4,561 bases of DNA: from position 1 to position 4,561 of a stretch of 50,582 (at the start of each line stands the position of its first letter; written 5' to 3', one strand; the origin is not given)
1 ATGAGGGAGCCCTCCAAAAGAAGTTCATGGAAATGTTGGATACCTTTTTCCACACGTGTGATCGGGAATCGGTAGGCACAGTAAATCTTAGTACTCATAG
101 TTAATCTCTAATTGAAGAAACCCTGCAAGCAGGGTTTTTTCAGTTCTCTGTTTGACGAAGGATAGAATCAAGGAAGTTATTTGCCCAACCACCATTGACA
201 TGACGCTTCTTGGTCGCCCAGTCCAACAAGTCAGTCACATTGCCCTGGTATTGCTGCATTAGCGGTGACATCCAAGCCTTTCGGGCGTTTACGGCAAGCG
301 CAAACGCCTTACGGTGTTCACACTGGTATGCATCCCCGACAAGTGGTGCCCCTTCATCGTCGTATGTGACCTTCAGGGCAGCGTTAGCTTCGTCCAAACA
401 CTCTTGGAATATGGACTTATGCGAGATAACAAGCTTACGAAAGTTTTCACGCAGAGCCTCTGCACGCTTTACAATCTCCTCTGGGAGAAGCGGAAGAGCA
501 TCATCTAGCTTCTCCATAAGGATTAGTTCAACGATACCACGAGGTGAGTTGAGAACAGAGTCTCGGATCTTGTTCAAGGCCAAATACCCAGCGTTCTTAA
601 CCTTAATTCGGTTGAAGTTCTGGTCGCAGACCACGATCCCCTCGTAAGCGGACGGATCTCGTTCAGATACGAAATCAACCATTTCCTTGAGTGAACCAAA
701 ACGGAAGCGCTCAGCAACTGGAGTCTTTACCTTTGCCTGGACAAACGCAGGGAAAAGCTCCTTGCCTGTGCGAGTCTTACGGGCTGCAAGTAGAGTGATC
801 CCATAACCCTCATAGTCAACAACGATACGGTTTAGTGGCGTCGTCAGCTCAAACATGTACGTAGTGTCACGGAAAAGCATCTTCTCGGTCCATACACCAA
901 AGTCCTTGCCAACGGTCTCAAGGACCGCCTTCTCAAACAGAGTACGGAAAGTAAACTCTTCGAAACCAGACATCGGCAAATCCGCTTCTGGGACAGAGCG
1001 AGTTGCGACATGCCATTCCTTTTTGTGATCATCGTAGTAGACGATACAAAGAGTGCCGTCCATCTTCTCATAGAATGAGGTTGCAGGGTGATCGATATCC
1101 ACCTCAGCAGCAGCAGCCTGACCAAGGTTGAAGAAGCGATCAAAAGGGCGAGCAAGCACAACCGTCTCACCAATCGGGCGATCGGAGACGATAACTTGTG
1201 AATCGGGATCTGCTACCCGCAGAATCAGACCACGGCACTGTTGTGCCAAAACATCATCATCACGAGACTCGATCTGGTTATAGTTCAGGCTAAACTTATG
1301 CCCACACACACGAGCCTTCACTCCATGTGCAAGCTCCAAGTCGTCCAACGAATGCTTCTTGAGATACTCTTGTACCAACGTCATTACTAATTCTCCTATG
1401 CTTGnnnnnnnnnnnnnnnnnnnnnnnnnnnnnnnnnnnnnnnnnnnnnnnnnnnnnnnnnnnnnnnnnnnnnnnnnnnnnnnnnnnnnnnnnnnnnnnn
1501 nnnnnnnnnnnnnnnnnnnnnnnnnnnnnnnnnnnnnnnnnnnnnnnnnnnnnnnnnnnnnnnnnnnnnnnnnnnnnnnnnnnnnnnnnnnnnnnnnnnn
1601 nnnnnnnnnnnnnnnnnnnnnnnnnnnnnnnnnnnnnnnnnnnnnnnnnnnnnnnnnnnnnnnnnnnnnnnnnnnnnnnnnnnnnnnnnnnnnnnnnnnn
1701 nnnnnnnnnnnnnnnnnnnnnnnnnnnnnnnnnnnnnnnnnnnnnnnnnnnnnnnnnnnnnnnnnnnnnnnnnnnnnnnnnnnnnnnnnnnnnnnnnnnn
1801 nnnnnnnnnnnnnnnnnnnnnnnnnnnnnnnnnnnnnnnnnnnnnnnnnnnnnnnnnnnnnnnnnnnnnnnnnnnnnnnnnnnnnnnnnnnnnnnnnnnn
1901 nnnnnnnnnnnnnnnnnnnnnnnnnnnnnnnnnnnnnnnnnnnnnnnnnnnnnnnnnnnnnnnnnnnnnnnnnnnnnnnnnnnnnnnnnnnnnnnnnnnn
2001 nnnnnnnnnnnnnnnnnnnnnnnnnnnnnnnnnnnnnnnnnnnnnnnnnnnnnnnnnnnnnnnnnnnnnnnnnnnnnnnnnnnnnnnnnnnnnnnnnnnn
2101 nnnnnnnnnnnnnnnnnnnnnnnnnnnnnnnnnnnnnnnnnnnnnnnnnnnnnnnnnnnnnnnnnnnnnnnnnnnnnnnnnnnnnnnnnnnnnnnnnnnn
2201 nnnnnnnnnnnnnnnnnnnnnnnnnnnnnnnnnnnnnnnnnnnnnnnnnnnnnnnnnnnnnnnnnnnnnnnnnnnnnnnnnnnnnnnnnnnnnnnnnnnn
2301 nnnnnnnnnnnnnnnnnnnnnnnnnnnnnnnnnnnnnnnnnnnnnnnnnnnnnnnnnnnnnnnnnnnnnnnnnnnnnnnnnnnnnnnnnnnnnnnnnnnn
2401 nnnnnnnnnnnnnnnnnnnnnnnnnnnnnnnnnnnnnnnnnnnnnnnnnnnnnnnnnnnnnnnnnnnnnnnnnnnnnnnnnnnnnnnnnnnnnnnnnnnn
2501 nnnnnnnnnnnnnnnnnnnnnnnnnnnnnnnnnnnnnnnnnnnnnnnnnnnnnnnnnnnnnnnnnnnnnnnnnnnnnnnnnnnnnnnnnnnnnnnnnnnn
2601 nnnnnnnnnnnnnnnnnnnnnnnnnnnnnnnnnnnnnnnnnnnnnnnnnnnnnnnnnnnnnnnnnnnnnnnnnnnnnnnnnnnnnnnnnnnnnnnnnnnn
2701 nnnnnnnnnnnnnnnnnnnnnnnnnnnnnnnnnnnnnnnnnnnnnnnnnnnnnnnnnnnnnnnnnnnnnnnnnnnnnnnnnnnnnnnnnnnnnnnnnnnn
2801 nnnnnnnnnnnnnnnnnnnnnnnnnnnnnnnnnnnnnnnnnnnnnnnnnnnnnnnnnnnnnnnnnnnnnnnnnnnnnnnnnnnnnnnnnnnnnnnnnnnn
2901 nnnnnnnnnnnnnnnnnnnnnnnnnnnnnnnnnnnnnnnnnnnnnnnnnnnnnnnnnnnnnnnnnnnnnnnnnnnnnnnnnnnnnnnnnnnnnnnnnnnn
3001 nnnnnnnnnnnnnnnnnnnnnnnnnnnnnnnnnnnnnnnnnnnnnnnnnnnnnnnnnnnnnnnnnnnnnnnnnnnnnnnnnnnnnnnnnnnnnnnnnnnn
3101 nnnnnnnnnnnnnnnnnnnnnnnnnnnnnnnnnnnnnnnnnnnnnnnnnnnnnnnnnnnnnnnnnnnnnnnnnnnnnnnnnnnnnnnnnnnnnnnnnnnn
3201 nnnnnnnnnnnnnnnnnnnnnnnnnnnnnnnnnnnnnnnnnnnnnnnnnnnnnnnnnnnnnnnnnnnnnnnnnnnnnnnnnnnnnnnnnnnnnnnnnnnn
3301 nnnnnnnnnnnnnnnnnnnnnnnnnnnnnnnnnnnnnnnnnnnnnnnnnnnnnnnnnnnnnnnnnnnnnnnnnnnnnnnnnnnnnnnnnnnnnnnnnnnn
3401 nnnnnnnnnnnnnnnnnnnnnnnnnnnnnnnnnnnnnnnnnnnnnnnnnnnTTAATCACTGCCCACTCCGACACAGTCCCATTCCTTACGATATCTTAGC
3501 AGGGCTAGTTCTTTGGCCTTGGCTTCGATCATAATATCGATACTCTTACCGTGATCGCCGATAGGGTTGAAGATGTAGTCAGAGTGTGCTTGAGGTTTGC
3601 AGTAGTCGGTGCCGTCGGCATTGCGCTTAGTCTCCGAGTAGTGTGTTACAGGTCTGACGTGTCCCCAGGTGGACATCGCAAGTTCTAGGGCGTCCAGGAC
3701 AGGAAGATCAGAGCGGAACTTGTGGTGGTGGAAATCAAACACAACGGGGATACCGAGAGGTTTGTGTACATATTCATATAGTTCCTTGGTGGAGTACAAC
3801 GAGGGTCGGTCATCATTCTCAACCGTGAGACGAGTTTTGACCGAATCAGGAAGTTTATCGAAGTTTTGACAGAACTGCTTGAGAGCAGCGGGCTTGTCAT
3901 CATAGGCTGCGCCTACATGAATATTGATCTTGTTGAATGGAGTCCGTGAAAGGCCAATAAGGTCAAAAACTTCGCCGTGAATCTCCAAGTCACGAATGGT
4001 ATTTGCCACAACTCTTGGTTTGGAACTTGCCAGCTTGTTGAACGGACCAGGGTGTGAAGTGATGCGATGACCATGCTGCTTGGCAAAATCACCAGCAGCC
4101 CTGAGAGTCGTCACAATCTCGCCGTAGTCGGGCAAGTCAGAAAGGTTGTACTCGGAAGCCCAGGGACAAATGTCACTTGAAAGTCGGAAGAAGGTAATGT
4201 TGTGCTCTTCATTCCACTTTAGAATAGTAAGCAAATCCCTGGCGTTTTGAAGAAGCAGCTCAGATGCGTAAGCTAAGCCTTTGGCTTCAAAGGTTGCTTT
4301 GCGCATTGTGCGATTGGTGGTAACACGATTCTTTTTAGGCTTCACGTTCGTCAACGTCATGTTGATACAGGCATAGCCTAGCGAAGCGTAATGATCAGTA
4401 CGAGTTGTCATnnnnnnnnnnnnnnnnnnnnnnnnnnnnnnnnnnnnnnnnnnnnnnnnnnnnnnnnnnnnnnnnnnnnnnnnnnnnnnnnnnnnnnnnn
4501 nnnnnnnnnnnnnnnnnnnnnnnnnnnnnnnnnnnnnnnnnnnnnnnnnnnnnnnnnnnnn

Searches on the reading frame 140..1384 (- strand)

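Call 22: search_protein_families(library=phrogs, proteins=[window:140-1384:-], max_evalue=0.00001)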
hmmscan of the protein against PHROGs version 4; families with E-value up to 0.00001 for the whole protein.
window:140-1384:- (414 aa): 2 families
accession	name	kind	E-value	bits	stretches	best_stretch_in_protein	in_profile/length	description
phrog_562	-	tail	1.9e-42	146.5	1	33-384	38-352/377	RNA ligase and tail fiber protein attachment catalyst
phrog_8238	-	DNA, RNA and nucleotide metabolism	2.7e-10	40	1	75-277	469-680/737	RNA ligase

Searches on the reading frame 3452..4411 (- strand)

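Call 22: search_protein_families(library=phrogs, proteins=[window:3452-4411:-], max_evalue=0.00001)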
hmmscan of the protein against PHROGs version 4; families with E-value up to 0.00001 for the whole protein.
window:3452-4411:- (319 aa): 1 family
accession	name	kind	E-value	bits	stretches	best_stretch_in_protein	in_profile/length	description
phrog_8420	-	DNA, RNA and nucleotide metabolism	1e-45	157.1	1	10-309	2-305/309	endonuclease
